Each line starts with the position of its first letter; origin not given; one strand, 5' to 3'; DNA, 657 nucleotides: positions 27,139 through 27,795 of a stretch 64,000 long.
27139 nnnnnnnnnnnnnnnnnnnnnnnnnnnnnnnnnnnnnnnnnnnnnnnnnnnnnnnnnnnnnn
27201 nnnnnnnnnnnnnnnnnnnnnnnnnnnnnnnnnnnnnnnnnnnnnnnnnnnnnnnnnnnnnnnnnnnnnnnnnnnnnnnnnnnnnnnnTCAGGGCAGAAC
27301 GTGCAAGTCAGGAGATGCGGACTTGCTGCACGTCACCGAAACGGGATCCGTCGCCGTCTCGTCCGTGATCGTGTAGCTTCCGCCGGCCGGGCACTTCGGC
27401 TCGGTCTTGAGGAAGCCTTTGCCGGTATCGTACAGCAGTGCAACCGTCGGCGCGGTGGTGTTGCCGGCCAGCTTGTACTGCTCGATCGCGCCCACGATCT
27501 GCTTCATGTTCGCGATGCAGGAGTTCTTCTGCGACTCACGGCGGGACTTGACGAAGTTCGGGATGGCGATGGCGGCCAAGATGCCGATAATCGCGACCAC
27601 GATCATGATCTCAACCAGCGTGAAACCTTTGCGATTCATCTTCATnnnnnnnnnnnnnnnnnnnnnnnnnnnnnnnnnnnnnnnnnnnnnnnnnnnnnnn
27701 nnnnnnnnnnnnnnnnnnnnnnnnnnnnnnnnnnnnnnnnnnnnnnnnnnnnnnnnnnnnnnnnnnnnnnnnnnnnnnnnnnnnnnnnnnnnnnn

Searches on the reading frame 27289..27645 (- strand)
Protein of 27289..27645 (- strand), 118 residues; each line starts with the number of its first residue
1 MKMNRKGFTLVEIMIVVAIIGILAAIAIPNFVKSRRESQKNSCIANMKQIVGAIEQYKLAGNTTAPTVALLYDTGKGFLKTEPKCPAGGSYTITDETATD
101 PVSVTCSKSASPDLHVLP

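Call 7: search_protein_families(library=pfam, proteins=[window:27289-27645:-], max_evalue=0.001)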
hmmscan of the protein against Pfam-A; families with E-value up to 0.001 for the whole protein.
window:27289-27645:- (118 aa): 1 family
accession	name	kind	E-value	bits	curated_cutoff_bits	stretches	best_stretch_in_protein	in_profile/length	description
PF07963.17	N_methyl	-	5.6e-10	38.8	21.2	1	3-28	2-27/27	Prokaryotic N-terminal methylation motif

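Call 41: search_protein_families(library=ncbifam, proteins=[window:27289-27645:-], max_evalue=0.01)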
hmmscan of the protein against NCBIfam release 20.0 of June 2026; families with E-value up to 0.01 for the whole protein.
window:27289-27645:- (118 aa): 12 families
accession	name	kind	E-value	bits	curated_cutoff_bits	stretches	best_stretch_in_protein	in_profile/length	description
NF041775.1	typeIV_PilA_Myxo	equivalog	9.7e-15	55.1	400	1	5-53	10-58/214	type IV pilin protein PilA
NF040999.1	pilin_ComGC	equivalog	2.5e-14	53.2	75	1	6-88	2-80/84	competence type IV pilus major pilin ComGC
TIGR01710.1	typeII_sec_gspG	equivalog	2.9e-13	50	88.85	1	6-66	1-60/134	type II secretion system major pseudopilin GspG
NF007862.0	PRK10574.1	equivalog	2.2e-09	37.6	138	1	3-36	2-35/145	prepilin peptidase-dependent pilin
TIGR02532.1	IV_pilin_GFxxxE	domain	2.5e-09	36.6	16.3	1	5-28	1-24/24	prepilin-type N-terminal cleavage/methylation domain-containing protein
TIGR01708.2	typeII_sec_gspH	equivalog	5.8e-08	32.9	80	1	6-39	2-35/169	type II secretion system minor pseudopilin GspH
NF041013.1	T4P_ComGE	equivalog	2.4e-07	30.7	49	1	5-62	3-61/83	competence type IV pilus minor pilin ComGE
TIGR02596.1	TIGR02596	subfamily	1.4e-05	25.3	70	1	8-43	1-36/196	Verru_Chthon cassette protein D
NF040982.1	ComGD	equivalog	0.0004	20.8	70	1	6-57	2-53/139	competence type IV pilus minor pilin ComGD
NF007800.0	PRK10506.1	equivalog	0.00046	20.1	158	1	4-50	7-53/163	prepilin peptidase-dependent protein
NF009245.0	PRK12599.1-4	equivalog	0.0021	18.3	114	1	5-48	59-103/121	cation:proton antiporter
NF007848.0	PRK10557.1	equivalog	0.0062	15.9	120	1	1-54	6-63/192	prepilin peptidase-dependent protein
